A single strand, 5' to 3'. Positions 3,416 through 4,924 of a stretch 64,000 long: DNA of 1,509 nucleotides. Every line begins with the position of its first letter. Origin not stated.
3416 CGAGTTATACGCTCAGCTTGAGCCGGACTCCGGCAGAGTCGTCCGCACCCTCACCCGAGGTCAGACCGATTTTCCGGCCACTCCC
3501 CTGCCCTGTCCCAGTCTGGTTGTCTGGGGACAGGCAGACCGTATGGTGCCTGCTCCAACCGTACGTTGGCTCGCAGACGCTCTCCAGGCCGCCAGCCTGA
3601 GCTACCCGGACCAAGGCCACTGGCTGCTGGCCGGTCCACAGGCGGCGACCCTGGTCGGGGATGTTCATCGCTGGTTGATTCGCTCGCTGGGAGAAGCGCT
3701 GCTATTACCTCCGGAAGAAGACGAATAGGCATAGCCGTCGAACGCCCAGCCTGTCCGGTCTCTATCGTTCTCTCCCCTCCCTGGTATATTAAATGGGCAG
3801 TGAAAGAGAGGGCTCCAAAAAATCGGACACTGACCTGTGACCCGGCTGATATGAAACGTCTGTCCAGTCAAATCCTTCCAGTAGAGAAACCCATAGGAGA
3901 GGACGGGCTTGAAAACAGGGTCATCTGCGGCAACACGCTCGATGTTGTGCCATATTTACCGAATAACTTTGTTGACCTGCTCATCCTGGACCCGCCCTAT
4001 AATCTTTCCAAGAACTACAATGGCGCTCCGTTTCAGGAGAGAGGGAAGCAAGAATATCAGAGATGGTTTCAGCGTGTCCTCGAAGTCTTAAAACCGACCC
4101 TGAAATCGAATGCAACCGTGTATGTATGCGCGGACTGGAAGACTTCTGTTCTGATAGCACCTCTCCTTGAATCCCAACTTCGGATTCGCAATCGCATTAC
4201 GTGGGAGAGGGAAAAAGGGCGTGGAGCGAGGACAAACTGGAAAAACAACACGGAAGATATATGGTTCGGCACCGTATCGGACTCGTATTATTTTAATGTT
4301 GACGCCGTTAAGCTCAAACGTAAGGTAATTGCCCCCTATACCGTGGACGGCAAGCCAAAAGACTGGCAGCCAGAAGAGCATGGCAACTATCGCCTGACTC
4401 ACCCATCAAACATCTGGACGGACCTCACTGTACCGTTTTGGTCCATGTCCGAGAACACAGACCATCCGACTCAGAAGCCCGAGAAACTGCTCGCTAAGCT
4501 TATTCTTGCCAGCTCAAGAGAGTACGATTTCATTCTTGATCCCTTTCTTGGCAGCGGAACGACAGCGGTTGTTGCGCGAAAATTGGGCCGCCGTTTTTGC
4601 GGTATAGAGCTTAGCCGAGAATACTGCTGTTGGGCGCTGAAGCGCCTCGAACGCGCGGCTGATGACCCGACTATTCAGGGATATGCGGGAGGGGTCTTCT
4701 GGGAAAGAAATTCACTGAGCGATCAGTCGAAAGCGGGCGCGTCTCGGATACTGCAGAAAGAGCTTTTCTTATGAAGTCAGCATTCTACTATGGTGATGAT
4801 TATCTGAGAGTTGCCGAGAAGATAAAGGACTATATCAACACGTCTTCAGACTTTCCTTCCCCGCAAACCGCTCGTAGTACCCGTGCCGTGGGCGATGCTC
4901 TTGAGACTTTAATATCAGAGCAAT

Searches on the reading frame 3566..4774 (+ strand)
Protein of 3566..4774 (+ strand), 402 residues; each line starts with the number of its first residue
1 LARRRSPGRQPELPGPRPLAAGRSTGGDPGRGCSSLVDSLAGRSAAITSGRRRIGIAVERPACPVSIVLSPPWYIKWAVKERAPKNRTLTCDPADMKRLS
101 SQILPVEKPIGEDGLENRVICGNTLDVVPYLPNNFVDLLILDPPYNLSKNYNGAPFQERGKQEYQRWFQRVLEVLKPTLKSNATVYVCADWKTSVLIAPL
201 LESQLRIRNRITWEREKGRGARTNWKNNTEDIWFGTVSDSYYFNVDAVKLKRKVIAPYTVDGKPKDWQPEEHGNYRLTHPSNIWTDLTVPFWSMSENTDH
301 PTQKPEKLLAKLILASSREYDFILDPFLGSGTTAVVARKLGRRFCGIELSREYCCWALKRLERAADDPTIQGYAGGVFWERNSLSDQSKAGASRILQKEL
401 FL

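Call 79: search_protein_families(library=pfam, proteins=[window:3566-4774:+], max_evalue=0.0001)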
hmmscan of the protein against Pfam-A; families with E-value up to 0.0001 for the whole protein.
window:3566-4774:+ (402 aa): 1 family
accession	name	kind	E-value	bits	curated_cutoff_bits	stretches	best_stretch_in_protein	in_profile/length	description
PF01555.25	N6_N4_Mtase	-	1.5e-39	136.7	26.7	1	136-354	1-216/221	DNA methylase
